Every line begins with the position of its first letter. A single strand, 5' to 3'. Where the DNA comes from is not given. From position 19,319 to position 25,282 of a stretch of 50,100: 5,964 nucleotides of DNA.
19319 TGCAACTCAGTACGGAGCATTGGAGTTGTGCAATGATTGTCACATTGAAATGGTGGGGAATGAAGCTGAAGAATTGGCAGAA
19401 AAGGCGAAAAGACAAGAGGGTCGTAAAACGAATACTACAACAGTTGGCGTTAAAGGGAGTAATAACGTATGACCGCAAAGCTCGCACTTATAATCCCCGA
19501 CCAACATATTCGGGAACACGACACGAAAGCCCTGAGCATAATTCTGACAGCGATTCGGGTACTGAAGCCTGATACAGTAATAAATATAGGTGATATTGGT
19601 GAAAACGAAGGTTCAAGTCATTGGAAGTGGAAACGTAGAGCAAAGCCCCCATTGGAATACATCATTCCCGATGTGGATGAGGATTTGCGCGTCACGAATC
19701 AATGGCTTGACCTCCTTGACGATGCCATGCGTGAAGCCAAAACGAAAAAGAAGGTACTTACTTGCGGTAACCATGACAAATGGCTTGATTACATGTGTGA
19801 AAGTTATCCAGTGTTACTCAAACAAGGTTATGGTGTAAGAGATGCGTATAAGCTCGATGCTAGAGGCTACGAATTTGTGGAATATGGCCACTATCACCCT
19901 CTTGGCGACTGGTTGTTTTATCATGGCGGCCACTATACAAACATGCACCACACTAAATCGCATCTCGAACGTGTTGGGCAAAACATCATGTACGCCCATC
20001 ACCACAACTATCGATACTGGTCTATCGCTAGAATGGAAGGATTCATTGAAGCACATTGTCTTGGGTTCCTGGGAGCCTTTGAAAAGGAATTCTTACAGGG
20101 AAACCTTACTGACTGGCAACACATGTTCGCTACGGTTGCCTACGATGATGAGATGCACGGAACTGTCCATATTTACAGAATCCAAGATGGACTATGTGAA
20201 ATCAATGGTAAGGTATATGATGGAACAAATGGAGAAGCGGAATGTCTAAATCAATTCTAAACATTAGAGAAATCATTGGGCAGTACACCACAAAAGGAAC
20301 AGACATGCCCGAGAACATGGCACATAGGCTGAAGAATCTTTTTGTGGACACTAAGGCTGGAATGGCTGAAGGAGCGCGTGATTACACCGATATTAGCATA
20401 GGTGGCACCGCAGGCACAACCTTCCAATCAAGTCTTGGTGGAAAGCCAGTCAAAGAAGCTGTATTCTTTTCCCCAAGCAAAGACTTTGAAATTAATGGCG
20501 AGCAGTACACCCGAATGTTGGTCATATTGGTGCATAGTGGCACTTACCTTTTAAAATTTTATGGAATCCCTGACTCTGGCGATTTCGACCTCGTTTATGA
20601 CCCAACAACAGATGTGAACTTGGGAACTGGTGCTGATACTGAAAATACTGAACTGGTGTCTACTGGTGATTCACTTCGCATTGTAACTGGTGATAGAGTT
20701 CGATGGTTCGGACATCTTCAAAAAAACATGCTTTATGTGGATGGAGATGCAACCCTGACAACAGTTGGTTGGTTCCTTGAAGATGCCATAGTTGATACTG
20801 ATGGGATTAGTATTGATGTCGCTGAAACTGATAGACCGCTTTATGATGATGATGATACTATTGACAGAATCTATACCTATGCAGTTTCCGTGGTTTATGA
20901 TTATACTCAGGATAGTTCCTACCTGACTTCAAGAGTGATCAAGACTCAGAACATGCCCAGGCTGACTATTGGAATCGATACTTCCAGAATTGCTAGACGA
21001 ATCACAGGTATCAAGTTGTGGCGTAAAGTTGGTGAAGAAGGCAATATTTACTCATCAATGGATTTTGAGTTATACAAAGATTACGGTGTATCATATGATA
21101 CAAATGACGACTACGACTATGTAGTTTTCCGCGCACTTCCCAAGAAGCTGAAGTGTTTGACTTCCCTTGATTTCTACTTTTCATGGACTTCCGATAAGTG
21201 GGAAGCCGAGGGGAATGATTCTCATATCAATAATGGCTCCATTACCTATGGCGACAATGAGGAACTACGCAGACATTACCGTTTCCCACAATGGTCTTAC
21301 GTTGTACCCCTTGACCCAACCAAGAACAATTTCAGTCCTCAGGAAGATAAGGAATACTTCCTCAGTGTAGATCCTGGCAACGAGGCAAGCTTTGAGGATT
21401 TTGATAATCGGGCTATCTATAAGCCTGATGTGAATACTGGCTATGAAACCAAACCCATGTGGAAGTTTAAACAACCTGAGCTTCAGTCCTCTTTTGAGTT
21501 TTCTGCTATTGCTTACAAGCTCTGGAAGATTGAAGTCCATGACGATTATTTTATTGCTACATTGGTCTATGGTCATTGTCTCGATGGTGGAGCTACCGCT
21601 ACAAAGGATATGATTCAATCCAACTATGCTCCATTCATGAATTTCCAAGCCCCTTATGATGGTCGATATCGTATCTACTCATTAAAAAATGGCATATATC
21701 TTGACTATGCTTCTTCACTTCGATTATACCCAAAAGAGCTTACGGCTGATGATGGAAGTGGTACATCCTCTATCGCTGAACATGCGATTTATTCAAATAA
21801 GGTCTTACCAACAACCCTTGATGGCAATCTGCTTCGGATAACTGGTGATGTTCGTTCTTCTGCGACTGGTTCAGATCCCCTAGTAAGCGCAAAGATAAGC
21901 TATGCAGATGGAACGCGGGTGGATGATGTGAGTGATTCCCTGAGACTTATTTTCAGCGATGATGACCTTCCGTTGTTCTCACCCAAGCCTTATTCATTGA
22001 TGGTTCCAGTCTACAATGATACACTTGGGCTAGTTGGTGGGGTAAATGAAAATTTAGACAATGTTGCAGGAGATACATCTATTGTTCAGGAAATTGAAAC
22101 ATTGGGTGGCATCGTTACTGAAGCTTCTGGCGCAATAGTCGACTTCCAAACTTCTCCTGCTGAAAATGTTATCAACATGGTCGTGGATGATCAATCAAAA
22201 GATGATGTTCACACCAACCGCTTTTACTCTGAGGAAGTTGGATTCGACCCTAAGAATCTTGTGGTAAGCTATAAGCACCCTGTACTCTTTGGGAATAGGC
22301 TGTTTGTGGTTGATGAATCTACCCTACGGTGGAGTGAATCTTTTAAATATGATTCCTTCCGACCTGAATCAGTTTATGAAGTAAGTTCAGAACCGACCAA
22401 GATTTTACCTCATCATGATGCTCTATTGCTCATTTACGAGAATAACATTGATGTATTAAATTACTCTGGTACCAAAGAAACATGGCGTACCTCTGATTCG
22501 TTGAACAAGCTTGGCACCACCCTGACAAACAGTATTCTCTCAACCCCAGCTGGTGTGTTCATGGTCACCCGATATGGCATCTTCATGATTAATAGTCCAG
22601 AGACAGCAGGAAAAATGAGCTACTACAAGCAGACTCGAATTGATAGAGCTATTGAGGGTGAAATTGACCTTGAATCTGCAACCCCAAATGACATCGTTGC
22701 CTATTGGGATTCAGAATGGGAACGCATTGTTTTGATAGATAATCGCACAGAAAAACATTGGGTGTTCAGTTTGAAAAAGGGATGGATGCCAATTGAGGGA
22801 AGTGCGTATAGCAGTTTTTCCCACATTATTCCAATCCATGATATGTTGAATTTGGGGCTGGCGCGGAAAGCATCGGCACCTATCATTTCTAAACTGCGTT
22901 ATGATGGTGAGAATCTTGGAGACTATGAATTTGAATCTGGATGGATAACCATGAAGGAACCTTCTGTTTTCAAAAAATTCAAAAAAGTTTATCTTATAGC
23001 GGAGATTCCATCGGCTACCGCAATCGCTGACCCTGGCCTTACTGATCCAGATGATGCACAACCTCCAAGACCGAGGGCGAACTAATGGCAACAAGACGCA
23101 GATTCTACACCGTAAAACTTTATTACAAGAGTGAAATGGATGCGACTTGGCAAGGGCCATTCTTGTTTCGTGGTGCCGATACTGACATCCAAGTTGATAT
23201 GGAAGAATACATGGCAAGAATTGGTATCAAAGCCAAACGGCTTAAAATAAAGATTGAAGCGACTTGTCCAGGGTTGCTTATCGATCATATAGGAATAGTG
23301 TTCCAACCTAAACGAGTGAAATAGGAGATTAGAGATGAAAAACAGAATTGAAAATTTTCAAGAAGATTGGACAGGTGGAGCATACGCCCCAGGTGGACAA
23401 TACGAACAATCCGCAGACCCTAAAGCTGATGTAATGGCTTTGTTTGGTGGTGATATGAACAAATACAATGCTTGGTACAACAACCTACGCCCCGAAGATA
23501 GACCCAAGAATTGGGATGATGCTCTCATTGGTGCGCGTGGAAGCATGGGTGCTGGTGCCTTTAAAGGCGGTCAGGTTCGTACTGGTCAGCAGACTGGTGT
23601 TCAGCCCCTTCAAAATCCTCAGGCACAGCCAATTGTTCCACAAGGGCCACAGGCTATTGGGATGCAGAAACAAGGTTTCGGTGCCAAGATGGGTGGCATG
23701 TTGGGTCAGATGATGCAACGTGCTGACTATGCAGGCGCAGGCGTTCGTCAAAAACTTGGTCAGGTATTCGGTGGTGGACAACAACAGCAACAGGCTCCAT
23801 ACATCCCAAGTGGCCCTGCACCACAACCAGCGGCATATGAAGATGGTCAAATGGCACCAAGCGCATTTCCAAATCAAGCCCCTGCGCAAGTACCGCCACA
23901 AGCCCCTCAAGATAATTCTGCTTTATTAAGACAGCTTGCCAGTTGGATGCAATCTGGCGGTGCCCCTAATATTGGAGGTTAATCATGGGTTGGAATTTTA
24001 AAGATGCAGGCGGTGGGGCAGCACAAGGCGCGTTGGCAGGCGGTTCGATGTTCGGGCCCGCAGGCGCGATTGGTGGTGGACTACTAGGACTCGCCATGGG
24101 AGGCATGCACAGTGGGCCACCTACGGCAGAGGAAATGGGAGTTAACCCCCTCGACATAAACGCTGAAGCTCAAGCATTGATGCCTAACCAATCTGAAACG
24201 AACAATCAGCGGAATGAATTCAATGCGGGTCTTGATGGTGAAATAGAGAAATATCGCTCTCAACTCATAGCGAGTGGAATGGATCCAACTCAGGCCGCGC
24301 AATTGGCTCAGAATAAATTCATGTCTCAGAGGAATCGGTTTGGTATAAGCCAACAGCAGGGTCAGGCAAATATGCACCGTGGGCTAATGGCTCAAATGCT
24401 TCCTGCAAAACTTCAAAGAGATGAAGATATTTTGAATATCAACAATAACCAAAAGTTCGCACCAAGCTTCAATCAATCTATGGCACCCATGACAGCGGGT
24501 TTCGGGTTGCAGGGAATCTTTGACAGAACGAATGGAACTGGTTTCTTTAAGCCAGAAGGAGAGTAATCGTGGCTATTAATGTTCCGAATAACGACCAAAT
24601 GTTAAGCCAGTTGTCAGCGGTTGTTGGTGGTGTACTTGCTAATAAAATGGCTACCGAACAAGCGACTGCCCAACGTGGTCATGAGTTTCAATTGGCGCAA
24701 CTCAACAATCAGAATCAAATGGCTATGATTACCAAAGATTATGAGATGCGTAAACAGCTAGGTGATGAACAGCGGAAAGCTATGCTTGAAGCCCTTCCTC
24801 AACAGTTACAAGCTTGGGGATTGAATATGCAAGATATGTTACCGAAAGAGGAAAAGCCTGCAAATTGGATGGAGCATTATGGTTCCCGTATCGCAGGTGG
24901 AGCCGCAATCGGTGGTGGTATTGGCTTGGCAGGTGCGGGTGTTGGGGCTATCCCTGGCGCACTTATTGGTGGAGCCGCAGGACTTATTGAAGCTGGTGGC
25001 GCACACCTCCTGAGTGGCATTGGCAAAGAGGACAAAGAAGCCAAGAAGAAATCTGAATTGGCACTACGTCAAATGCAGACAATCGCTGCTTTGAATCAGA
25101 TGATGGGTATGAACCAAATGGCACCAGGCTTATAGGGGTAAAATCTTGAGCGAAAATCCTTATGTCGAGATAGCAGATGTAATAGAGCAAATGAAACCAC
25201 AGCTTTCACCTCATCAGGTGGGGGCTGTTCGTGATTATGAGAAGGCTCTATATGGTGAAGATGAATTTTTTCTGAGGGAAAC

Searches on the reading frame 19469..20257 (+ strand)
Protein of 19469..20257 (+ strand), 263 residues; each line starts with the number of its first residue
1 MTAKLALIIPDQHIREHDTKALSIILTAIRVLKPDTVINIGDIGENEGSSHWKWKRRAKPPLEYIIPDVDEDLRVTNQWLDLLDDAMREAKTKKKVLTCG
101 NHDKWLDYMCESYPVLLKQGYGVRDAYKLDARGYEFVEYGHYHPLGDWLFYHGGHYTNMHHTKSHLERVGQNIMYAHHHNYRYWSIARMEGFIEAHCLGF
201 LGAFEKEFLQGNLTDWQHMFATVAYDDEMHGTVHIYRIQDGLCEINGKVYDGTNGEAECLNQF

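Call 19: search_protein_families(library=phrogs, proteins=[window:19469-20257:+], max_evalue=0.001)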
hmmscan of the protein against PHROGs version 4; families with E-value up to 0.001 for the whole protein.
window:19469-20257:+ (263 aa): 2 families
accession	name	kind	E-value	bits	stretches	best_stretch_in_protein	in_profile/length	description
phrog_221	-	other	5.7e-22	79.4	1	4-251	112-362/367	metallo-phosphoesterase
phrog_20266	-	other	1.4e-06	28.4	0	11-107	182-268/450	metallo-phosphoesterase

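Call 96: search_protein_families(library=pfam, proteins=[window:19469-20257:+], max_evalue=0.01)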
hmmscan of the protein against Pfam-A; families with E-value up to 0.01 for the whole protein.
window:19469-20257:+ (263 aa): 0 families

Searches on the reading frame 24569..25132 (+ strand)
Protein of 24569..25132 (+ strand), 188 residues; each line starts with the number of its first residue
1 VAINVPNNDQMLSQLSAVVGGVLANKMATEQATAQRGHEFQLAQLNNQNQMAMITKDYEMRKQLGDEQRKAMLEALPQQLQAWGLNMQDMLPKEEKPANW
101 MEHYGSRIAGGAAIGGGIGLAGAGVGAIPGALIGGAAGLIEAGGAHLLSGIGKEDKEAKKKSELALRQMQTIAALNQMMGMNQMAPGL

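Call 20: search_protein_families(library=phrogs, proteins=[window:24569-25132:+], max_evalue=0.001)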
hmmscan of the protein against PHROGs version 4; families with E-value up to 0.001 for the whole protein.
window:24569-25132:+ (188 aa): 0 families

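Call 73: search_protein_families(library=pfam, proteins=[window:24569-25132:+], max_evalue=0.01)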
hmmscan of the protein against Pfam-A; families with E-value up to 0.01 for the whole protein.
window:24569-25132:+ (188 aa): 1 family
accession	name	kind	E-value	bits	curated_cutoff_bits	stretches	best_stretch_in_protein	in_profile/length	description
PF21724.2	DUF6861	-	2.3e-07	30.9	28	1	103-139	42-78/194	Family of unknown function (DUF6861)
